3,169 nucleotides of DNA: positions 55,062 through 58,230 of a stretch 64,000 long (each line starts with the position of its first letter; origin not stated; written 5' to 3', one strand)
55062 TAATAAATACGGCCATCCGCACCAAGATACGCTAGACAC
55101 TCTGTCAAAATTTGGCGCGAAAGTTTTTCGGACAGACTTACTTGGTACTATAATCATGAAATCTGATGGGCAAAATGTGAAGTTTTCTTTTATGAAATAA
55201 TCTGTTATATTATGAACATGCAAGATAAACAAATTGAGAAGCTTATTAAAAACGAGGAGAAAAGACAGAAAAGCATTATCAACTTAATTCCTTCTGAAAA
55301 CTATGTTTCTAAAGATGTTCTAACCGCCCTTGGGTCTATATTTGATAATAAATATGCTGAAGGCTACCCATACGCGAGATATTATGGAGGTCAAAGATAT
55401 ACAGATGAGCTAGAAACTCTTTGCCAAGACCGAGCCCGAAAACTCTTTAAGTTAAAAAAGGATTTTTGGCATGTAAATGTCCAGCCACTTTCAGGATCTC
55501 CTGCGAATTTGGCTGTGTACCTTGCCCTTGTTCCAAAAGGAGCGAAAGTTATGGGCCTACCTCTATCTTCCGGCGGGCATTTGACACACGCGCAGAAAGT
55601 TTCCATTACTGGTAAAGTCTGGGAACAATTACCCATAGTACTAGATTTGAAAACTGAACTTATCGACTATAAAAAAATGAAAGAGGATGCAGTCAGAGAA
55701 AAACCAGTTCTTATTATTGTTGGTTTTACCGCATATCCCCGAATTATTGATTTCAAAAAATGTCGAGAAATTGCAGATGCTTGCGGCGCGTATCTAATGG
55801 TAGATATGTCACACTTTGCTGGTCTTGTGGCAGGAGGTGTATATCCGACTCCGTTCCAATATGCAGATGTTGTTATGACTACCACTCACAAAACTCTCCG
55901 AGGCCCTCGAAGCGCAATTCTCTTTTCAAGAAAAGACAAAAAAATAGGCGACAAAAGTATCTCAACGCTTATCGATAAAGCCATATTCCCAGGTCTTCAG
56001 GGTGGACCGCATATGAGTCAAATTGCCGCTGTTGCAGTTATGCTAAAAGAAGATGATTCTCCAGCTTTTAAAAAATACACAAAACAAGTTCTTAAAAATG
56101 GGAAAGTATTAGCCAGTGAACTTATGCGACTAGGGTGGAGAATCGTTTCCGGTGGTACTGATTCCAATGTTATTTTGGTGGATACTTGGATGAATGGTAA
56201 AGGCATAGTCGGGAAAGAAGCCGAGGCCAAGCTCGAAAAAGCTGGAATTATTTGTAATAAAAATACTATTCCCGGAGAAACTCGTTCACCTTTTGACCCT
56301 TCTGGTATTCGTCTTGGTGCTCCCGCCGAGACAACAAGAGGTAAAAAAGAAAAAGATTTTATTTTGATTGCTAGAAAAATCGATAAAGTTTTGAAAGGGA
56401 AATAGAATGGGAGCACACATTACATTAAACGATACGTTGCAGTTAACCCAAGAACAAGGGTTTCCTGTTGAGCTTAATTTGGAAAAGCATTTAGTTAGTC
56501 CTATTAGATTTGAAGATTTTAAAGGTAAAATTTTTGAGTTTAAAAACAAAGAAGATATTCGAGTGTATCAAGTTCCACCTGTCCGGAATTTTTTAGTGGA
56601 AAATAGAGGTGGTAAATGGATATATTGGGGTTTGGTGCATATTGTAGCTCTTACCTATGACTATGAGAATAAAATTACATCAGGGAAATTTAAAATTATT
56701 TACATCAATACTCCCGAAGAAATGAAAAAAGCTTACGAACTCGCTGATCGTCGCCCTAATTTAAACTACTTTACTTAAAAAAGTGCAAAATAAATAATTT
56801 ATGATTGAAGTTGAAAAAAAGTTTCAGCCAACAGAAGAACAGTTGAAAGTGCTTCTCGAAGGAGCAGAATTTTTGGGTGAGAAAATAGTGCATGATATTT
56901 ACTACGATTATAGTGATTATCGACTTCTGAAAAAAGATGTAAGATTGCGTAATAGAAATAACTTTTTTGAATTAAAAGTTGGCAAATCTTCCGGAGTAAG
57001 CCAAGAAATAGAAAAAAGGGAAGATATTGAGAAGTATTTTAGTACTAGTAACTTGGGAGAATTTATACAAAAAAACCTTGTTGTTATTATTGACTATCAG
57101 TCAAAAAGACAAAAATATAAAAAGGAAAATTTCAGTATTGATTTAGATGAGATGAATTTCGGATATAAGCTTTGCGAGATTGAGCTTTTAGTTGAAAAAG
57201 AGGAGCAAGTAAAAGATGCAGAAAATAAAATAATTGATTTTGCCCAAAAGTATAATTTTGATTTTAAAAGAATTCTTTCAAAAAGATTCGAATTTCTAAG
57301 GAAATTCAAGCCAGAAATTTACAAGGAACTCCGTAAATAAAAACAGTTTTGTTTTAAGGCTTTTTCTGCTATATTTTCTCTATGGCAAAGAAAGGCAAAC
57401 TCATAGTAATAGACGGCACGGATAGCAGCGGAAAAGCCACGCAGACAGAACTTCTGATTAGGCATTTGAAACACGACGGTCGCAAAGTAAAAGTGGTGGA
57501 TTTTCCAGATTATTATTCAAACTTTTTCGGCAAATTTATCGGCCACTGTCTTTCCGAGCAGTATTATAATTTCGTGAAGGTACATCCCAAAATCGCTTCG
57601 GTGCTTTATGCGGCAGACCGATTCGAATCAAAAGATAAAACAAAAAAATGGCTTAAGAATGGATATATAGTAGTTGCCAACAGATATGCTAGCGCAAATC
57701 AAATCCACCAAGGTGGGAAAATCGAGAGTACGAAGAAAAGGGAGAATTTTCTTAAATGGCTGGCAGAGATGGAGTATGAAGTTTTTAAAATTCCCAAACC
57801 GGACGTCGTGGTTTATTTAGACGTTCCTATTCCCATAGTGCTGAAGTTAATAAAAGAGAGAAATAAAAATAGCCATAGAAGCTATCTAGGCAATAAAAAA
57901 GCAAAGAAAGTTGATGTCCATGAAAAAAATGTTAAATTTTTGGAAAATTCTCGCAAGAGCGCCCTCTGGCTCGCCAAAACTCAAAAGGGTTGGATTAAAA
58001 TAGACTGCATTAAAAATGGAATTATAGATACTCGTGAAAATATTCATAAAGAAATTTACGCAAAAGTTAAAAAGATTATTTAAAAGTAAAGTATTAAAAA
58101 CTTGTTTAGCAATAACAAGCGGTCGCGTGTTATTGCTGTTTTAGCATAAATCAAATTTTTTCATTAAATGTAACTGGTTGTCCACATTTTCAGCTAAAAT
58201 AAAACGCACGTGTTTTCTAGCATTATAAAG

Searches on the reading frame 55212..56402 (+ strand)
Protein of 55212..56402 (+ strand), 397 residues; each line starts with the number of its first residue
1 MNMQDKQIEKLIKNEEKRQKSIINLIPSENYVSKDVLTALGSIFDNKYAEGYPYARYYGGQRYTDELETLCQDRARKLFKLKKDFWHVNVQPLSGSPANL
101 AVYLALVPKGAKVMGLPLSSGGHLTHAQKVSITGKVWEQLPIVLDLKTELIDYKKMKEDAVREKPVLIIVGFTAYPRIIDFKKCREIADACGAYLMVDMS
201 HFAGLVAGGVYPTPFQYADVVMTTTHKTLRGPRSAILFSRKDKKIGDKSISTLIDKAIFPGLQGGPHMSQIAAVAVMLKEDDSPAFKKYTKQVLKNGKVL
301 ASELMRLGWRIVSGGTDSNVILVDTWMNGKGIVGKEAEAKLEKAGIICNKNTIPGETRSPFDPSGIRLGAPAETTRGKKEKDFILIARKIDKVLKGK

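Call 59: search_protein_families(library=pfam, proteins=[window:55212-56402:+], max_evalue=0.0001)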
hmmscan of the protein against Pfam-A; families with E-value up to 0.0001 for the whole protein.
window:55212-56402:+ (397 aa): 1 family
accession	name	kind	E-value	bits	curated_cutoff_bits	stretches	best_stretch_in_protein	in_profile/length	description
PF00464.25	SHMT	-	1.1e-152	508.7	27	1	2-388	2-397/399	Serine hydroxymethyltransferase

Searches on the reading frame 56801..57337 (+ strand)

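Call 59: search_protein_families(library=pfam, proteins=[window:56801-57337:+], max_evalue=0.0001)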
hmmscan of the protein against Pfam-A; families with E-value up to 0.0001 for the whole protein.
window:56801-57337:+ (179 aa): 1 family
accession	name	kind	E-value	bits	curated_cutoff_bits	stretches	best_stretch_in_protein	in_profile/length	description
PF01928.26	CYTH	-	3.7e-15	56.6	23.2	1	1-152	1-168/179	CYTH domain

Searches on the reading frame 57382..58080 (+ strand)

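Call 59: search_protein_families(library=pfam, proteins=[window:57382-58080:+], max_evalue=0.0001)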
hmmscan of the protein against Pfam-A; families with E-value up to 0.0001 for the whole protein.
window:57382-58080:+ (233 aa): 2 families
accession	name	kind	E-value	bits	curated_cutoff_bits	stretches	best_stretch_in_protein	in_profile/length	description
PF02223.23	Thymidylate_kin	-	2.7e-20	73.3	27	1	10-215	1-179/185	Thymidylate kinase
PF01712.25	dNK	-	4.8e-06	26.9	27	1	8-166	1-153/203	Deoxynucleoside kinase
